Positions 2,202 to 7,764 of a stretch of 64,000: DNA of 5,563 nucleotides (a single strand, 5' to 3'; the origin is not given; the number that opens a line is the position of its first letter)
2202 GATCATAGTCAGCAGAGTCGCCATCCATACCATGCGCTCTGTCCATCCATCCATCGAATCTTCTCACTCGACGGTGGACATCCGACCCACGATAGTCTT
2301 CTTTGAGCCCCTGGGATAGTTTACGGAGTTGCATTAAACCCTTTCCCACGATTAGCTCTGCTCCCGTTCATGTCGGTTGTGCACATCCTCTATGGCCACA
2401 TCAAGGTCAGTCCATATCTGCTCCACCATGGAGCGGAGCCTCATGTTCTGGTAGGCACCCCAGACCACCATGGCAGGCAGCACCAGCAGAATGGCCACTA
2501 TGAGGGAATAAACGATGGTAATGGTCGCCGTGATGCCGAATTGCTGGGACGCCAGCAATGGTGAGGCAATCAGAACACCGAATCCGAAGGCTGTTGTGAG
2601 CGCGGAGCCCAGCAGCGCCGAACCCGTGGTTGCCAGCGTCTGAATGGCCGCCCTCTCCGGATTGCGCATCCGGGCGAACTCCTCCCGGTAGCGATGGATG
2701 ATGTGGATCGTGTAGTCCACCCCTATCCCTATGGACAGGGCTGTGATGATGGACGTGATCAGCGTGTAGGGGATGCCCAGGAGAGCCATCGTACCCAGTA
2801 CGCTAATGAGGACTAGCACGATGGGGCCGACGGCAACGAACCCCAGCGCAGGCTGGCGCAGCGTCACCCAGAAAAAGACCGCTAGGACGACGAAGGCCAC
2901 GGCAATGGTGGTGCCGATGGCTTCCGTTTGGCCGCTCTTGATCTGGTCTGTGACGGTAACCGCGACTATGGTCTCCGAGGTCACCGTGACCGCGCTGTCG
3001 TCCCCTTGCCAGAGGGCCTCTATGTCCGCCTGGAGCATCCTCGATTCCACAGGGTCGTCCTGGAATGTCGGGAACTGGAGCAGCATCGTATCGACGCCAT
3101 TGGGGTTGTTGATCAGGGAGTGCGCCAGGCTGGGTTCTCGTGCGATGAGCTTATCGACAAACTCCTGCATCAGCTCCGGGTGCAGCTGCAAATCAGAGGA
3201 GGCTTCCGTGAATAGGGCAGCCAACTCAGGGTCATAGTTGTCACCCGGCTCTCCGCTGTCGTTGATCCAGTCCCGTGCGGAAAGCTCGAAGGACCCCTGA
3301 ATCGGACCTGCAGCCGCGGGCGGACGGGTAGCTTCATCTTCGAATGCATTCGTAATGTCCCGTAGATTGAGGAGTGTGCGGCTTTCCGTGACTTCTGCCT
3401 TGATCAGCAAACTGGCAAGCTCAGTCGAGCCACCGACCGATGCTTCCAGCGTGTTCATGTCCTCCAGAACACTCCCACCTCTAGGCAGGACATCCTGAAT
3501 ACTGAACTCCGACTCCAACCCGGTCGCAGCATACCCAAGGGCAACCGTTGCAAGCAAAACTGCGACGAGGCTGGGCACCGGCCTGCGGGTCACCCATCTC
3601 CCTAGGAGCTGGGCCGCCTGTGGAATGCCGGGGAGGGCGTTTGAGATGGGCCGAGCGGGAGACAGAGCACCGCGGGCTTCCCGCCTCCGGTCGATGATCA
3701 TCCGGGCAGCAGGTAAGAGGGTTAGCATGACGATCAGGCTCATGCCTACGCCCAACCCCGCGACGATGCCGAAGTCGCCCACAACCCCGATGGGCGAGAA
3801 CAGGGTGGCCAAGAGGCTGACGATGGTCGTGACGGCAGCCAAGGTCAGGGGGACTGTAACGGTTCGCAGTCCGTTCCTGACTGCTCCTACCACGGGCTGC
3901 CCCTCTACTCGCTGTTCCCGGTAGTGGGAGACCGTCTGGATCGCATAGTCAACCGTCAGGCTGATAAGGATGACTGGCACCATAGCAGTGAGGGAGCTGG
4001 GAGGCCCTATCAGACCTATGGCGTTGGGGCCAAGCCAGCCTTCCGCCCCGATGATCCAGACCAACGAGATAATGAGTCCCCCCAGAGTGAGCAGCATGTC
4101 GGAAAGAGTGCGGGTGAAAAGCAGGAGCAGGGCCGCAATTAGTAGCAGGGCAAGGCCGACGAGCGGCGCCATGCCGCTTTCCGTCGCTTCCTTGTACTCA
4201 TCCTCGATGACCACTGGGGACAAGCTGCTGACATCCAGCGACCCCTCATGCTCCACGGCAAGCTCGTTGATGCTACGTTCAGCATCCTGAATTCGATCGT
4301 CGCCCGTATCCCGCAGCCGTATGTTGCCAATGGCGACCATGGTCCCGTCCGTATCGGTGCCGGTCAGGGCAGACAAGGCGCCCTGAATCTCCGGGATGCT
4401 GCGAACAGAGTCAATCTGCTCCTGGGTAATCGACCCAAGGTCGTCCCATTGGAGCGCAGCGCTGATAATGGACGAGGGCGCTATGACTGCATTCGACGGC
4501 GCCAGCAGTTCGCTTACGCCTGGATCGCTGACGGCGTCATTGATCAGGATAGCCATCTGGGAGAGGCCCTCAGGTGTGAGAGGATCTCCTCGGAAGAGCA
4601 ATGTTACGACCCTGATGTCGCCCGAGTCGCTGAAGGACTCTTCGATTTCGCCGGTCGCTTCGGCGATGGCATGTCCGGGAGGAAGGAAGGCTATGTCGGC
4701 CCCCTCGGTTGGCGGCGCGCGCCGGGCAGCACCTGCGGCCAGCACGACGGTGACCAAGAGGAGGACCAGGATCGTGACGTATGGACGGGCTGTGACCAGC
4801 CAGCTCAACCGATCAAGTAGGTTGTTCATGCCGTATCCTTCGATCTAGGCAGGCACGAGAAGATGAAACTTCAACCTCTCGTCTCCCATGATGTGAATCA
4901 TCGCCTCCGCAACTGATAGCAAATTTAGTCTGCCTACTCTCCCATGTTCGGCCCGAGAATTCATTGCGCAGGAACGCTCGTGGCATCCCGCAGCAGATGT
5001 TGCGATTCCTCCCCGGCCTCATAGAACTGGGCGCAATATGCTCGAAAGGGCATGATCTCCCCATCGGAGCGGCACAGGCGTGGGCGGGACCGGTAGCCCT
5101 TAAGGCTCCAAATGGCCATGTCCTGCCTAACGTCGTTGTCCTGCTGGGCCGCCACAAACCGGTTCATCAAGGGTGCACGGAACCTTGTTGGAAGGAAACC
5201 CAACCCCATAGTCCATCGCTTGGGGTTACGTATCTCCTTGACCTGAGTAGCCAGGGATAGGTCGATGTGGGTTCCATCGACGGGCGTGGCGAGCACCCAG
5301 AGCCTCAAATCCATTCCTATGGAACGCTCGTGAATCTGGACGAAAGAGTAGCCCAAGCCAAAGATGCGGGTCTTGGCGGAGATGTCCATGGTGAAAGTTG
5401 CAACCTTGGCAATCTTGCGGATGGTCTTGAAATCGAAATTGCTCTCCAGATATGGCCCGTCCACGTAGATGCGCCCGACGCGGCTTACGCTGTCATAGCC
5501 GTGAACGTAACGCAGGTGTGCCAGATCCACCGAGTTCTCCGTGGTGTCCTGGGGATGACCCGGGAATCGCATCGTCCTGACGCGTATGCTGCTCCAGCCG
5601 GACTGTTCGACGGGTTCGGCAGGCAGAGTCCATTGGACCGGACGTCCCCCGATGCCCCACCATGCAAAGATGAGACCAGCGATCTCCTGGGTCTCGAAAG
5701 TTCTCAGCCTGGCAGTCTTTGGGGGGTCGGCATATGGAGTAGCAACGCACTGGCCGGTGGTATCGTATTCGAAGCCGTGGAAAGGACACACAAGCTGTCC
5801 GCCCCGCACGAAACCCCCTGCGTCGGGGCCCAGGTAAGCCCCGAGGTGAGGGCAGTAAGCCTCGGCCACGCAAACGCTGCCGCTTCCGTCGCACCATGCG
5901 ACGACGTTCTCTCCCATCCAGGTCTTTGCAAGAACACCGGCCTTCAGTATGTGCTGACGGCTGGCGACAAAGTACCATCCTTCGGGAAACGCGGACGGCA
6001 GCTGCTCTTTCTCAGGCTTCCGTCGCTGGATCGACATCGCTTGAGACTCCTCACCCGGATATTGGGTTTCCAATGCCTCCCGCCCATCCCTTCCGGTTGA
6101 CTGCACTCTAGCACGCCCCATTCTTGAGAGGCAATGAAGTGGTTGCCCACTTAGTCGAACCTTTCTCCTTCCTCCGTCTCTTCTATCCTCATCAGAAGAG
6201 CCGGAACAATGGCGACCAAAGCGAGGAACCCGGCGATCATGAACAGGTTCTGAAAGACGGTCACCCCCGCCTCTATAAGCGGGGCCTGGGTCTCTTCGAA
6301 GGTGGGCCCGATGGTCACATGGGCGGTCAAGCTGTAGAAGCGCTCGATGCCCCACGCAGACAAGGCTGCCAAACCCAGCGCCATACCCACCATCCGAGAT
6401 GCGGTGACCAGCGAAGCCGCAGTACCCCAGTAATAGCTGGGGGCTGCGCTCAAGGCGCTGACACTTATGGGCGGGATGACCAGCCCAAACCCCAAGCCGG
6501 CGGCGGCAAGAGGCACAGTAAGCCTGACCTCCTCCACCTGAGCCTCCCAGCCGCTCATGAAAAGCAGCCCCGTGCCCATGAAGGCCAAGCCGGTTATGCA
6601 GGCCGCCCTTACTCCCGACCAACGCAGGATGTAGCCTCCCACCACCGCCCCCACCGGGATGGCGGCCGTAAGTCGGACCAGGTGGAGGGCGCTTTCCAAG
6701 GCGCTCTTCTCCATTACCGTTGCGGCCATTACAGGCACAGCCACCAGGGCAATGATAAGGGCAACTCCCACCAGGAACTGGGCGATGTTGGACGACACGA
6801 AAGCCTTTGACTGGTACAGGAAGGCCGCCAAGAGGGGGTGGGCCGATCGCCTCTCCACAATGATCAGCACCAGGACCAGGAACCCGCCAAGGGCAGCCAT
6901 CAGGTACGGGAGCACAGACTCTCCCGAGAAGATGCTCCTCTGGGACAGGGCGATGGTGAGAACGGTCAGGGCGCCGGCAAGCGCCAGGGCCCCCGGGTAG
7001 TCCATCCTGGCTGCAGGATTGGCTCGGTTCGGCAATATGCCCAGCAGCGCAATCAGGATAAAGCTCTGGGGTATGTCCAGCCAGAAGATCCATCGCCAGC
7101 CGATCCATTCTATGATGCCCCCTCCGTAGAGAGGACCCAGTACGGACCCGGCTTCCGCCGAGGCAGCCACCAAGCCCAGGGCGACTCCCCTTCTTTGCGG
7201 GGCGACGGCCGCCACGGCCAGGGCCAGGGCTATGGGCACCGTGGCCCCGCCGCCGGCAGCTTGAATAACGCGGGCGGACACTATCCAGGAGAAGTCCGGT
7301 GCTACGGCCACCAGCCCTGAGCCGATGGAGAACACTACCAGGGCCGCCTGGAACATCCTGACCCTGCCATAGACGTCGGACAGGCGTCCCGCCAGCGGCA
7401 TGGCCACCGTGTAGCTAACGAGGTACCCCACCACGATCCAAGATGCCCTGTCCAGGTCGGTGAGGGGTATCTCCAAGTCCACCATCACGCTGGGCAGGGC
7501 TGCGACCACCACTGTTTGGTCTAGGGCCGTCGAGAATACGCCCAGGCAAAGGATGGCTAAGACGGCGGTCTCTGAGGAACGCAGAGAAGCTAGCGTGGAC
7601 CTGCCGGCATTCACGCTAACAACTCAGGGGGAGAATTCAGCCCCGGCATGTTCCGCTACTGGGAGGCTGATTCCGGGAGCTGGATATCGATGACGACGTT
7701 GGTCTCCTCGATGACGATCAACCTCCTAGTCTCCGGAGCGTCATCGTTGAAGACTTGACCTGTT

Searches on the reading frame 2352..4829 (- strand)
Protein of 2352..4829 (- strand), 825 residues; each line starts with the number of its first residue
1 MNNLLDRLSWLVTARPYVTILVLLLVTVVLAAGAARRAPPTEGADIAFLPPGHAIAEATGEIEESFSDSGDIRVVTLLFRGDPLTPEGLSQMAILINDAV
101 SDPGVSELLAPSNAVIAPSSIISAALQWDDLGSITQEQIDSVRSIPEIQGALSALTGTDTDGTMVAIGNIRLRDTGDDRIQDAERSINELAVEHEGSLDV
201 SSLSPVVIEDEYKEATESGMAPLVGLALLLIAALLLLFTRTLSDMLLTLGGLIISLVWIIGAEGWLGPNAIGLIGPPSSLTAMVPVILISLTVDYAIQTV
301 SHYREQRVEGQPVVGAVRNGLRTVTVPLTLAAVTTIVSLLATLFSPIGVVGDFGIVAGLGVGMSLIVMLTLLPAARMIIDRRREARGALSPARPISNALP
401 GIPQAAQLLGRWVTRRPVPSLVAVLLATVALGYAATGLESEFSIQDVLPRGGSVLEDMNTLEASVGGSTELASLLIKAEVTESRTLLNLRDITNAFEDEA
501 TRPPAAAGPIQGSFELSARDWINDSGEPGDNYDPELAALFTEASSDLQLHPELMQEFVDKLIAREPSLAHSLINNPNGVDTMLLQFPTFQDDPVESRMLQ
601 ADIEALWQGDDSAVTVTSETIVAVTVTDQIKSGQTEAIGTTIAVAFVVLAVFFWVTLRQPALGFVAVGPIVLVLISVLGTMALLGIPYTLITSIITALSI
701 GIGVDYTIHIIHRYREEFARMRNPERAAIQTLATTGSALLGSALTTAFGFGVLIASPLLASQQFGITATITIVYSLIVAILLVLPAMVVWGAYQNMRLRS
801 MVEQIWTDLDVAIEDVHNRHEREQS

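Call 3: search_protein_families(library=pfam, proteins=[window:2352-4829:-], max_evalue=0.001)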
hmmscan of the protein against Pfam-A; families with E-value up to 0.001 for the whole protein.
window:2352-4829:- (825 aa): 3 families
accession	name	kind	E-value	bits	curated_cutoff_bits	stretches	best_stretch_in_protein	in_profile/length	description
PF03176.21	MMPL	-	3e-43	148.5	20.5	2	609-794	120-305/333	MMPL family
PF12349.14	Sterol-sensing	-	2.1e-13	50.9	22.3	2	659-784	5-130/153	Sterol-sensing domain of SREBP cleavage-activation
PF02460.24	Patched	-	3.4e-09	37.1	23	1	657-788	25-155/156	Patched SSD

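Call 26: search_solved_structures(query=window:2352-4829:-, max_evalue=0.00001)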
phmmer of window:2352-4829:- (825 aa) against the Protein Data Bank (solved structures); distinct sequences matched with E-value up to 0.00001: 44.
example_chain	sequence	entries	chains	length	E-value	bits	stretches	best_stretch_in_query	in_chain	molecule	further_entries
9ms8_A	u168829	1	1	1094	7.7e-13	50.9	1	636-795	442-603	Protein patched homolog 1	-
6dmb_A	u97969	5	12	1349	8.5e-13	50.7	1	636-795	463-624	Protein patched homolog 1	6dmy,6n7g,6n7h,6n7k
6e1h_A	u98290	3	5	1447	1e-12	50.4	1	636-795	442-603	Protein patched homolog 1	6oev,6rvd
6oeu_A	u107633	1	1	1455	1e-12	50.4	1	636-795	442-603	Protein patched homolog 1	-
7rhq_A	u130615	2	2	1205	2e-12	49.5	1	637-795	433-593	Patched-1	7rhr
6rmg_A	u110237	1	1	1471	2.2e-12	49.4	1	636-795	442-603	Protein patched homolog 1,GFP-like fluorescent chromoprotein FP506, related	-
7v6y_A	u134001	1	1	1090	2.5e-12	49.2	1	637-795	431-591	Protein patched homolog 1,Protein patched homolog 1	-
6dmo_A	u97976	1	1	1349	3.2e-12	48.8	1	636-795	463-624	Protein patched homolog 1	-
7k65_A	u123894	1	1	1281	3.7e-12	48.6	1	637-795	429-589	Protein patched homolog 1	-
6mg8_A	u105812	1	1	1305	3.9e-12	48.5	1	637-795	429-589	Protein patched homolog 1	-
7v6z_A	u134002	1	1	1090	7.8e-12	47.5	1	637-795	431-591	Protein patched homolog 1,Protein patched homolog 1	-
5khn_B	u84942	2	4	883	4.2e-11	45.1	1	198-379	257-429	RND transporter | Putative RND superfamily efflux pump membrane protein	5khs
9b46_A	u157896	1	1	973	5.4e-11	44.8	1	138-442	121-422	MmpL5 protein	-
9dp6_A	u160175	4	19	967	3.7e-10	42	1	138-442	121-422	MmpL5 protein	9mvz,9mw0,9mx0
6wu0_B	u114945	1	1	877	8.5e-09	37.5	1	222-380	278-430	Hopanoid biosynthesis associated RND transporter like protein HpnN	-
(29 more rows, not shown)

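Call 27: search_protein_families(library=ncbifam, proteins=[window:2352-4829:-], max_evalue=0.001)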
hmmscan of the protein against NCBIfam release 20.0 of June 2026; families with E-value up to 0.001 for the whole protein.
window:2352-4829:- (825 aa): 16 families
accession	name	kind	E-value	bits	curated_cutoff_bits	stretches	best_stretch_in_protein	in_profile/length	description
TIGR00921.1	2A067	subfamily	2.2e-63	214.5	351.9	2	598-789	547-732/733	hydrophobe/amphiphile efflux-3 (HAE3) family transporter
TIGR00833.1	actII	subfamily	6.7e-41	140.5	874.7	2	613-791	154-332/910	MMPL family RND transporter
TIGR03480.1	HpnN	hypoth_equivalog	9.1e-32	109.9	751.85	2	181-394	232-439/862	hopanoid biosynthesis associated RND transporter like protein HpnN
NF052374.1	HopndTporHpnN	equivalog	2.8e-19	68.7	1100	2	286-381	333-428/858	hopanoid transporter HpnN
TIGR00918.1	2A060602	subfamily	8.9e-13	46.8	1120.4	2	636-791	402-557/1145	transmembrane receptor Patched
NF052608.1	TrhMmycExpMmpL3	equivalog_domain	6.5e-12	44.6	1400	2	150-386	120-348/992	trehalose monomycolate exporter MmpL3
NF045600.2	BstA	equivalog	2.2e-08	32.5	1400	1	217-445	284-492/903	sterol transporter cytoplasmic membrane protein BstA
TIGR01129.1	secD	equivalog_domain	4.5e-08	32.7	244.4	1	639-782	249-392/397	protein translocase subunit SecD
NF009583.0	PRK13024.1-3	subfamily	3.9e-07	28.5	721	1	640-799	283-440/755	protein translocase subunit SecDF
NF009580.0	PRK13023.1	equivalog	8e-07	27.7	1153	1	221-385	294-451/775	protein translocase subunit SecDF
TIGR00916.1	2A0604s01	subfamily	1.4e-06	28.1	148.6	1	633-780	83-231/231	SecD/SecF family protein translocase subunit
NF009585.0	PRK13024.1-5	equivalog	7e-06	24.3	1037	1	615-782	478-639/993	protein translocase subunit SecDF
NF011315.0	PRK14726.1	equivalog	2.5e-05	22.6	1249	1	615-799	355-531/855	protein translocase subunit SecDF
NF009540.0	PRK12911.1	equivalog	8.4e-05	20.1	1878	1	619-791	892-1062/1403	bifunctional preprotein translocase subunit SecD/SecF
NF007133.0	PRK09579.1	equivalog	0.00027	18.6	1763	0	620-788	316-485/1017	multidrug efflux RND transporter permease subunit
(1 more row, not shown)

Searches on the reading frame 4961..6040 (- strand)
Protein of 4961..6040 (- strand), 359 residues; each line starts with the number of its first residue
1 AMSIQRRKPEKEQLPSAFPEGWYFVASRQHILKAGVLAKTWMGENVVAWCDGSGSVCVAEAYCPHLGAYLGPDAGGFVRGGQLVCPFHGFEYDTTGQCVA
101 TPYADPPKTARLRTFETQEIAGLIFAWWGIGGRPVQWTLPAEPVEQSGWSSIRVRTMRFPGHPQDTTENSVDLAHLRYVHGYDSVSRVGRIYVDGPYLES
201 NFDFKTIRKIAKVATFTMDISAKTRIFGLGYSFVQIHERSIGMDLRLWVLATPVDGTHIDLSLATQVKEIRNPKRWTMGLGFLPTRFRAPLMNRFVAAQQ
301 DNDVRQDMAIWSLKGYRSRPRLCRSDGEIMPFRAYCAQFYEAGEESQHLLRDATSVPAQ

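Call 3: search_protein_families(library=pfam, proteins=[window:4961-6040:-], max_evalue=0.001)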
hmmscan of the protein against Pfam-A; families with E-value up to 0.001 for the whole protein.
window:4961-6040:- (359 aa): 2 families
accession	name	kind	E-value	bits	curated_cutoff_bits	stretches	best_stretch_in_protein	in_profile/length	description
PF19298.5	KshA_C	-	1.3e-20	74.8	23.3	1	129-340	4-207/207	3-Ketosteroid 9alpha-hydroxylase C-terminal domain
PF00355.32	Rieske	-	1.9e-15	57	20.3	1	22-106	2-83/88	Rieske [2Fe-2S] domain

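Call 25: search_solved_structures(query=window:4961-6040:-, max_evalue=0.00001)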
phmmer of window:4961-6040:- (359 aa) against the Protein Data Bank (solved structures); distinct sequences matched with E-value up to 0.00001: 15.
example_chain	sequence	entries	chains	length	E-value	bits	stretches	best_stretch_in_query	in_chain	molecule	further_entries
4qdf_B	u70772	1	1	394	1.1e-21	80.4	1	14-181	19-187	3-ketosteroid 9alpha-hydroxylase oxygenase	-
2zyl_A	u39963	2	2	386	1.3e-21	80.2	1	10-180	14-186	POSSIBLE OXIDOREDUCTASE | 3-ketosteroid-9-alpha-monooxygenase oxygenase subunit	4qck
4qdc_A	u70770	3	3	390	1.3e-20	76.9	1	7-344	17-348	3-ketosteroid 9alpha-hydroxylase oxygenase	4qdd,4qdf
6wnc_A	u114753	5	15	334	1.4e-15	60.4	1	21-181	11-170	SxtDIOX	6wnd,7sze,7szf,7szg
6wn3_A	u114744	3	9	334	2.4e-15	59.6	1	21-181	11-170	SxtT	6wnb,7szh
3gb4_A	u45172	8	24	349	5.7e-11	45.2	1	21-182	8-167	DdmC | Dicamba O-demethylase, oxygenase component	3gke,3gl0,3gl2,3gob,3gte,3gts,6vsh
7qwt_A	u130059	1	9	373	2.2e-10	43.3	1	19-184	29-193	Rieske (2Fe-2S) domain protein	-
7fhr_A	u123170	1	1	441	6.7e-09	38.4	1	41-181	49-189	Putative Phthalate 4,5-dioxygenase, subunit alpha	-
7fjl_A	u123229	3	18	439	1.4e-08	37.3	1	42-188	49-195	Rieske (2Fe-2S) domain protein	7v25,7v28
9ina_A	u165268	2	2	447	1.2e-07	34.3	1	41-183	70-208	Rieske (2Fe-2S) domain protein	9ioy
6icp_A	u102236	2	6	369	6e-07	31.9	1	28-125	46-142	Methylxanthine N1-demethylase NdmA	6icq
6ick_A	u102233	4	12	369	6e-07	31.9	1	28-125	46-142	Methylxanthine N1-demethylase NdmA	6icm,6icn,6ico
1wql_A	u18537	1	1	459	7.9e-07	31.5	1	13-104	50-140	iron-sulfur protein large subunit of cumene dioxygenase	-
1uli_A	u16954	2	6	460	2.1e-06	30.1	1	12-128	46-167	biphenyl dioxygenase large subunit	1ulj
3en1_A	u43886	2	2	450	2.6e-06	29.8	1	13-106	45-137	Benzene 1,2-dioxygenase subunit alpha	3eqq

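Call 27: search_protein_families(library=ncbifam, proteins=[window:4961-6040:-], max_evalue=0.001)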
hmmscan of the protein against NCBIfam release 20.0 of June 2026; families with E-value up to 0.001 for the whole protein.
window:4961-6040:- (359 aa): 2 families
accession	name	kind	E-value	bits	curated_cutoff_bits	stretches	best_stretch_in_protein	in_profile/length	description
NF052579.1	BetMthstMoxSdmAMthl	equivalog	4.6e-09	35.7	600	1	20-175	14-174/351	4beta-methylsterol monooxygenase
NF042946.1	3PPDioc_HcaE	equivalog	5.6e-06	25.6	830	1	16-104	33-120/450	3-phenylpropionate/cinnamic acid dioxygenase subunit alpha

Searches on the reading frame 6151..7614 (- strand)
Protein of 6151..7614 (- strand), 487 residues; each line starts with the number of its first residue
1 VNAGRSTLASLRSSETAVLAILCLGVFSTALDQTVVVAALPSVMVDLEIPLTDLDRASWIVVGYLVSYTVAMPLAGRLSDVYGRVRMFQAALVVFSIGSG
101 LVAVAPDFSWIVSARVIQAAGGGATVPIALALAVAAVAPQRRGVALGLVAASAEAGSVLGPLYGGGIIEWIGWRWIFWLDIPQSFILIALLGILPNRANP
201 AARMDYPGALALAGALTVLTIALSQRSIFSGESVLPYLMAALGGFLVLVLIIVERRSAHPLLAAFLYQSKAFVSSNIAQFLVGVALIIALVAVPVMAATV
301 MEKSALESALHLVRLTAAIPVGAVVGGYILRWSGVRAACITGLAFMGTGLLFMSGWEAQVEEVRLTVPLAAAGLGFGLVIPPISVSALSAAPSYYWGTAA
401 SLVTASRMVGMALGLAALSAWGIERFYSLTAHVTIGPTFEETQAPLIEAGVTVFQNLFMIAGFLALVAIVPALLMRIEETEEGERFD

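Call 3: search_protein_families(library=pfam, proteins=[window:6151-7614:-], max_evalue=0.001)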
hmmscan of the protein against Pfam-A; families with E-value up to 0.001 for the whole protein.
window:6151-7614:- (487 aa): 2 families
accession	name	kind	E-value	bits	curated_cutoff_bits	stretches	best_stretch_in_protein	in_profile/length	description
PF07690.21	MFS_1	-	3.4e-38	131.9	33.4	1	22-414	1-346/347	Major Facilitator Superfamily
PF00083.30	Sugar_tr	-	7.7e-06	25.5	22.3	1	56-195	47-192/452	Sugar (and other) transporter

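Call 27: search_protein_families(library=ncbifam, proteins=[window:6151-7614:-], max_evalue=0.001)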
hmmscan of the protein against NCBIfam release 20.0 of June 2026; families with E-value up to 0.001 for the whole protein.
window:6151-7614:- (487 aa): 45 families (the best 25 are shown)
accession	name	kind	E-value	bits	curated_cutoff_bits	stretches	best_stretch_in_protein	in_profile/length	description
TIGR00711.1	efflux_EmrB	subfamily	8.6e-51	173.2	230.2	1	20-420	5-406/485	DHA2 family efflux MFS transporter permease subunit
NF000009.1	tet_MFS_Tcr3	exception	3.5e-32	111.6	1000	1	18-417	32-437/512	tetracycline efflux MFS transporter Tcr3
NF000218.1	FexA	exception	7.6e-31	107.2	900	1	12-414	16-421/475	chloramphenicol/florfenicol efflux MFS transporter FexA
NF007799.0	PRK10504.1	subfamily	1.6e-30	106.5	426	1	17-275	10-266/471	multidrug transporter subunit MdtD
NF000025.1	MFS_efflux_tcmA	exception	9e-28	97.3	999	1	10-419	19-428/538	tetracenomycin C efflux MFS transporter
NF000095.1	tet_MFS_OtrB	exception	1.2e-27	96.7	999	1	19-419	28-434/563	oxytetracycline resistance efflux MFS transporter OtrB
NF040895.2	MFS_effux_SdrM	equivalog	1.9e-22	80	550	1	17-418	6-400/441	multidrug efflux MFS transporter SdrM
NF000031.1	MFS_efflux_LmrA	exception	5.5e-22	78.1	850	1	18-422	32-437/484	lincomycin efflux MFS transporter Lmr(A)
NF040856.1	FexB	exception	5.4e-21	74.9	950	1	14-420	11-418/469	chloramphenicol/florfenicol efflux MFS transporter FexB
NF000060.1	MFS_efflux_LmrB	exception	2e-19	69.8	800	1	18-476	18-473/479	lincomycin efflux MFS transporter Lmr(B)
NF000391.1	EmrB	exception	2.3e-19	69.5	925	1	17-415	10-411/501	multidrug efflux MFS transporter permease subunit EmrB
NF033896.2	MFS_LfrA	equivalog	7e-18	64.5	825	1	17-436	20-437/504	efflux MFS transporter LfrA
NF011571.1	PRK14995.1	subfamily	1.6e-17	63.4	701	1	18-430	7-418/493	SmvA family efflux MFS transporter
TIGR00880.1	2_A_01_02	superfamily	1.8e-16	60.5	131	1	59-179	2-122/141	multidrug resistance protein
NF012185.0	tet_MFS_L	exception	1.4e-14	53.9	925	1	16-355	13-342/457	tetracycline efflux MFS transporter Tet(L)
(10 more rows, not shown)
